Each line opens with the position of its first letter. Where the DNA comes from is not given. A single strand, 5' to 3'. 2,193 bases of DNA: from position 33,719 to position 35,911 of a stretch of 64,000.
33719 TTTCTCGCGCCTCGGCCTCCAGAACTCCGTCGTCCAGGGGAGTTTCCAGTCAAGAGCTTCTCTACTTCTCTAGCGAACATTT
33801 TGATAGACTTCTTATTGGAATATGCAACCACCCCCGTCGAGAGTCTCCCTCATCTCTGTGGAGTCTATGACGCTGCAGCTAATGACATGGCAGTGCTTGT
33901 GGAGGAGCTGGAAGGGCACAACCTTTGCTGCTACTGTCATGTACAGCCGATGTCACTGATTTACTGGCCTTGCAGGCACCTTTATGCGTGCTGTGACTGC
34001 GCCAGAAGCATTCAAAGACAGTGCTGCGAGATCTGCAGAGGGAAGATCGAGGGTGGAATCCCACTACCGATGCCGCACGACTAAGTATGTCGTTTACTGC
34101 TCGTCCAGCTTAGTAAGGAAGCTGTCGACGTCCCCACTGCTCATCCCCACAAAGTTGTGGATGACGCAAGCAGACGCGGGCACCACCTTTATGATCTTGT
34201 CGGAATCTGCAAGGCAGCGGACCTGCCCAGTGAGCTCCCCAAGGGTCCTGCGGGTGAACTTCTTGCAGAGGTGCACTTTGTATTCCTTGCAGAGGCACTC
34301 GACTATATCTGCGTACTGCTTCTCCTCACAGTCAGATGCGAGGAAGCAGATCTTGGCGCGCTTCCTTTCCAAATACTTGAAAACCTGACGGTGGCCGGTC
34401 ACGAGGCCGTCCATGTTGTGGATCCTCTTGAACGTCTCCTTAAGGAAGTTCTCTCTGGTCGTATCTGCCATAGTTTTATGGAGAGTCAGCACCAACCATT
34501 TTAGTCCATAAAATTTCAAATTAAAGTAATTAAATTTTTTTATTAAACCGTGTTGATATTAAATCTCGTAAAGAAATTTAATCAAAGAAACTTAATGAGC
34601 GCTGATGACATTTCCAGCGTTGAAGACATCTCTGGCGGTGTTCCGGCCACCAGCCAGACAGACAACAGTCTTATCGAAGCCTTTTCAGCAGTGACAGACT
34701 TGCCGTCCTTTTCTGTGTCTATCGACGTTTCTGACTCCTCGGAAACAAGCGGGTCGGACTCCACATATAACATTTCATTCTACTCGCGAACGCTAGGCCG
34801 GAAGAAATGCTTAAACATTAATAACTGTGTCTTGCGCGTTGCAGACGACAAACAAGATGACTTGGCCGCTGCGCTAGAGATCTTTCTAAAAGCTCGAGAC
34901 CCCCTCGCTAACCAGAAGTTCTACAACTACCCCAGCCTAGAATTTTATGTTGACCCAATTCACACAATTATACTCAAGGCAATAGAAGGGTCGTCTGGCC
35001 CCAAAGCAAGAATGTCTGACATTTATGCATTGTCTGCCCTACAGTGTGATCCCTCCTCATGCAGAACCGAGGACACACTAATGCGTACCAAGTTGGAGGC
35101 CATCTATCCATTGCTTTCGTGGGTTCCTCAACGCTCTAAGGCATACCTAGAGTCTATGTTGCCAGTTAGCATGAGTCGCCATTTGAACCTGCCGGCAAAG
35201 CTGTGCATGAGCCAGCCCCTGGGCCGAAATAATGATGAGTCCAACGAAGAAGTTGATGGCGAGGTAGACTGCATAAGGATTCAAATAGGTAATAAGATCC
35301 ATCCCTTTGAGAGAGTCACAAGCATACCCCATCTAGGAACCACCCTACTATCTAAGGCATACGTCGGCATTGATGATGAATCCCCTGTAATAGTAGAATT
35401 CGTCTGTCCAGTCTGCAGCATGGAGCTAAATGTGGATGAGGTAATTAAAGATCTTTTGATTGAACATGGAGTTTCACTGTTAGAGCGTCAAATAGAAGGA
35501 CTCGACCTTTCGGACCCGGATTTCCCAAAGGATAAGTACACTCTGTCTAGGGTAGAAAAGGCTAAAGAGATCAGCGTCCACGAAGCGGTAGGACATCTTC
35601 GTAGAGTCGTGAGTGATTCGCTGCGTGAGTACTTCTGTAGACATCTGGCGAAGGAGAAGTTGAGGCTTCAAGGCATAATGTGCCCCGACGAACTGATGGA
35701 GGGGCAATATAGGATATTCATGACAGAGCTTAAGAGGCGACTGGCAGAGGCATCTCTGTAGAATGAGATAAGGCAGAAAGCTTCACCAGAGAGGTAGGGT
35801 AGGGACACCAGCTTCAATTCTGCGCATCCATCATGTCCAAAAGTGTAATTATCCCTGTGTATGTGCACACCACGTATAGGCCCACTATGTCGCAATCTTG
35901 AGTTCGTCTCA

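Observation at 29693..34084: Head-to-head pair of NEK-like pseudokinases; the larger is a pseudokinase-ankyrin-RING fusion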

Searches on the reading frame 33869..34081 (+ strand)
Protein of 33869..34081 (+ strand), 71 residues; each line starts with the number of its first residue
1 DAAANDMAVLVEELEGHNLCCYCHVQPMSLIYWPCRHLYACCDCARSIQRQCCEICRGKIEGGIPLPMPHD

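Call 53: search_solved_structures(query=window:33869-34081:+, max_evalue=1, show_alignments=3)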
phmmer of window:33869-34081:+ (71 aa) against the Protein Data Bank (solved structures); distinct sequences matched with E-value up to 1: 40.
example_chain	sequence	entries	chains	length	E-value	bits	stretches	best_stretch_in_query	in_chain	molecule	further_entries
3eb5_A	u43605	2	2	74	5.8e-08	36.1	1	12-64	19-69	Baculoviral IAP repeat-containing protein 3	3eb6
6hpr_A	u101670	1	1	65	1.5e-07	34.8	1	12-64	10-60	Baculoviral IAP repeat-containing protein 2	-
3t6p_A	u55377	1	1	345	4.5e-06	30.1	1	12-64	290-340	Baculoviral IAP repeat-containing protein 2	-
4auq_B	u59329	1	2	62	0.00014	25.4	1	12-62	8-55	BACULOVIRAL IAP REPEAT-CONTAINING PROTEIN 7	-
8w59_A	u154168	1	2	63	0.00044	23.7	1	12-56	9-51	E3 ubiquitin-protein ligase XIAP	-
8w5a_A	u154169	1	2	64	0.00044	23.7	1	12-56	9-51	E3 ubiquitin-protein ligase XIAP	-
5o6t_A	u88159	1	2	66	0.00045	23.7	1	12-56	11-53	E3 ubiquitin-protein ligase XIAP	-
4ic3_A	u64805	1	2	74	0.00054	23.4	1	12-56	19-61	E3 ubiquitin-protein ligase XIAP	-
4ic2_A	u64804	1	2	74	0.00056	23.4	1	12-56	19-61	E3 ubiquitin-protein ligase XIAP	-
2ecg_A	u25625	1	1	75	0.00058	23.4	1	12-56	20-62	Baculoviral IAP repeat-containing protein 4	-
2yhn_A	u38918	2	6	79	0.0051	20.3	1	13-62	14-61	E3 UBIQUITIN-PROTEIN LIGASE MYLIP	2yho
13rz_A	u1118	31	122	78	0.007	19.9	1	13-62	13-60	E3 ubiquitin-protein ligase MYLIP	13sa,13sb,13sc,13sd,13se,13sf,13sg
2ea5_A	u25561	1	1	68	0.009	19.6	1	15-68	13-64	Cell growth regulator with RING finger domain protein 1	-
7ai0_AAA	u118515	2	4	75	0.016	18.8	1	18-61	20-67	E3 ubiquitin-protein ligase Mdm2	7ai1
6sqr_A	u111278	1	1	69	0.017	18.7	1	19-61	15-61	E3 ubiquitin-protein ligase Mdm2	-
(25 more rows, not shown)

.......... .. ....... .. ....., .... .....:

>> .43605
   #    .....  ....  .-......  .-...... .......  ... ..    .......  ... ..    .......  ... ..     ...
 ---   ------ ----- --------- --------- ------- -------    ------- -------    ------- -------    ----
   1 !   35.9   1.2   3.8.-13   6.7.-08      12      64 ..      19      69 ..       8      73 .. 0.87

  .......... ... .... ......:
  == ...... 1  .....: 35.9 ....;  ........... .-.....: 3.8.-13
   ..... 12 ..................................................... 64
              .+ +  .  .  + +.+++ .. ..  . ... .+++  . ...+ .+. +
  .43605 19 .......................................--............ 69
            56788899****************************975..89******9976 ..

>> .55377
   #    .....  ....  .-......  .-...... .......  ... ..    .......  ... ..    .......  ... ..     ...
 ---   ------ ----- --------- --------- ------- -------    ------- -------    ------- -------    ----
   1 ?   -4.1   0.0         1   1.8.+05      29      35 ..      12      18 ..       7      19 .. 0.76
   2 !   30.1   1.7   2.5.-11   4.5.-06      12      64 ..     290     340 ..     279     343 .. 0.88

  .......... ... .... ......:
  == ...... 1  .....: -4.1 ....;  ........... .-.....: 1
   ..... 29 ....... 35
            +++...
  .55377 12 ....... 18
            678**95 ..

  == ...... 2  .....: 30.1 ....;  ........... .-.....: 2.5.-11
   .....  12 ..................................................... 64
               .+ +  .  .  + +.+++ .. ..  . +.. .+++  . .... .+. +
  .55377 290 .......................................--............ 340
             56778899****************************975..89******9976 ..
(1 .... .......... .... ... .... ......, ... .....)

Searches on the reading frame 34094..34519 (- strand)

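Call 52: search_protein_families(library=pfam, proteins=[window:34094-34519:-], max_evalue=0.001)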
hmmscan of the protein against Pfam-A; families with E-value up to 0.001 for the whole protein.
window:34094-34519:- (141 aa): 2 families
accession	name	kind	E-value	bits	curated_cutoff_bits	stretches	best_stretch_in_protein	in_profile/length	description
PF01248.31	Ribosomal_L7Ae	-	4e-17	62.1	22.1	1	27-104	4-80/95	Ribosomal protein L7Ae/L30e/S12e/Gadd45 family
PF25168.1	Beta-prop_WDR36-Utp21_2nd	-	0.0003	20.7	84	1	57-134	63-139/335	WDR36/Utp21 second beta-propeller domain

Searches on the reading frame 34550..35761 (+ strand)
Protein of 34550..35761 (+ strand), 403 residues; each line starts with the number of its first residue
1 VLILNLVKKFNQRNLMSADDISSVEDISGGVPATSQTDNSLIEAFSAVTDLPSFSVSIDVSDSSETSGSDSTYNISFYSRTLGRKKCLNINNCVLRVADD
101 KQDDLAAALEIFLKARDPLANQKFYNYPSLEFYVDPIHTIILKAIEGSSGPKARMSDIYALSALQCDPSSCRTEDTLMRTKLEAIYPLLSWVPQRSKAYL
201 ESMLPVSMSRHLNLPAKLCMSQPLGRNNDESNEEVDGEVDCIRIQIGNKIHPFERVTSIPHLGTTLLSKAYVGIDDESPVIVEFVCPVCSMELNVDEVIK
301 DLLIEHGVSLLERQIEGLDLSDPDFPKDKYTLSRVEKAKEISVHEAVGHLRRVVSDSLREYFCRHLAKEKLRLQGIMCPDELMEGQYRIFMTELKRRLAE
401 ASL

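Call 51: search_protein_families(library=pfam, proteins=[window:34550-35761:+], max_evalue=0.001)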
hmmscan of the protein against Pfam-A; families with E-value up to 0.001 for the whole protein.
window:34550-35761:+ (403 aa): 1 family
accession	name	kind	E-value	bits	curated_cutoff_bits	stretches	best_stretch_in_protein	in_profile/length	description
PF24441.1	DUF7560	-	0.00012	22.1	27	1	282-307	4-29/44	Family of unknown function (DUF7560)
